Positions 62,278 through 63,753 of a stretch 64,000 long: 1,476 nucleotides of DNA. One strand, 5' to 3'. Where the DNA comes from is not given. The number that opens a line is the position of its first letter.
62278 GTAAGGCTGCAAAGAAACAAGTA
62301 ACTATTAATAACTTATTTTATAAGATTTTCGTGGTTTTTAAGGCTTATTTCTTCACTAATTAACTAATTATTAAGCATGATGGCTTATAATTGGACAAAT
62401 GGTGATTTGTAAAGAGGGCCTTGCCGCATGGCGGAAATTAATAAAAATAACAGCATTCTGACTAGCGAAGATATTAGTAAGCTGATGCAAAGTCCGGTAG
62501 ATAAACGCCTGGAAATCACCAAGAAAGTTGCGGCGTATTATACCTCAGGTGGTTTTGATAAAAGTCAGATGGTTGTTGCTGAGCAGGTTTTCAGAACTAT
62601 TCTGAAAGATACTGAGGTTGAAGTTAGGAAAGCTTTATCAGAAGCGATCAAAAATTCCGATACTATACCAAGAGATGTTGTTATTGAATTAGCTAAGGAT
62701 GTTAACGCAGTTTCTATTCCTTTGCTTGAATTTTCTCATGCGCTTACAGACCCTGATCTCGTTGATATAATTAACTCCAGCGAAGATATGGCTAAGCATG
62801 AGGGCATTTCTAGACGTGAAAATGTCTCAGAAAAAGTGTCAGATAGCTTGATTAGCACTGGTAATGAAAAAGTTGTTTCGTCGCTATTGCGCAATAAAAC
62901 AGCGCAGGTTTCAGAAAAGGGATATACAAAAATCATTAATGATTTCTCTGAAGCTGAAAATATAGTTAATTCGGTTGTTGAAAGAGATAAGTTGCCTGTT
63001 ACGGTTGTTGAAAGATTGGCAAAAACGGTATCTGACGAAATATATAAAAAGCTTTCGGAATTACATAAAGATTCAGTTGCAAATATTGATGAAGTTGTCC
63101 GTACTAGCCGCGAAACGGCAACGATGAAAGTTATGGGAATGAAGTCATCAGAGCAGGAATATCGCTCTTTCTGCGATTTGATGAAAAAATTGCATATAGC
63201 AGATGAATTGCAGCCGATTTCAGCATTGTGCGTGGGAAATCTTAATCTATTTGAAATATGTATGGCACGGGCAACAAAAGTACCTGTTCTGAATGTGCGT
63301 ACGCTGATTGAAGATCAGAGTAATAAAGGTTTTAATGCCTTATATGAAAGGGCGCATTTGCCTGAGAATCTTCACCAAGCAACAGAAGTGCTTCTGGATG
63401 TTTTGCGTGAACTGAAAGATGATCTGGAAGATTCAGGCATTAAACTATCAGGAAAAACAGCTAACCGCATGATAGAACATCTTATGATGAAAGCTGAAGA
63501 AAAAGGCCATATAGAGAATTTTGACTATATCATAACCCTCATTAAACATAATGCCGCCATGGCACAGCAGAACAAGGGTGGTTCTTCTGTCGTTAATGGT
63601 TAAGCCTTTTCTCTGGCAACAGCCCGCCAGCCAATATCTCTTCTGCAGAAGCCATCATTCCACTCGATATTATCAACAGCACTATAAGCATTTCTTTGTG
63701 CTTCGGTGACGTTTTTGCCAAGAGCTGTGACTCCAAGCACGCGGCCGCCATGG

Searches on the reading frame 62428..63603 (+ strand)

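Call 6: search_protein_families(library=pfam, proteins=[window:62428-63603:+], max_evalue=0.01)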
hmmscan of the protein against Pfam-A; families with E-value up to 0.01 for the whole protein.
window:62428-63603:+ (391 aa): 2 families
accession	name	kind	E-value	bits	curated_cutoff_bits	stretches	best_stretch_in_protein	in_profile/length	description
PF10098.14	DUF2336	-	9.7e-46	156.8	34.6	1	95-337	1-240/262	Uncharacterised protein conserved in bacteria (DUF2336)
PF02807.20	ATP-gua_PtransN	-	0.0096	16.8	25.7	0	197-254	7-64/67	ATP:guanido phosphotransferase, N-terminal domain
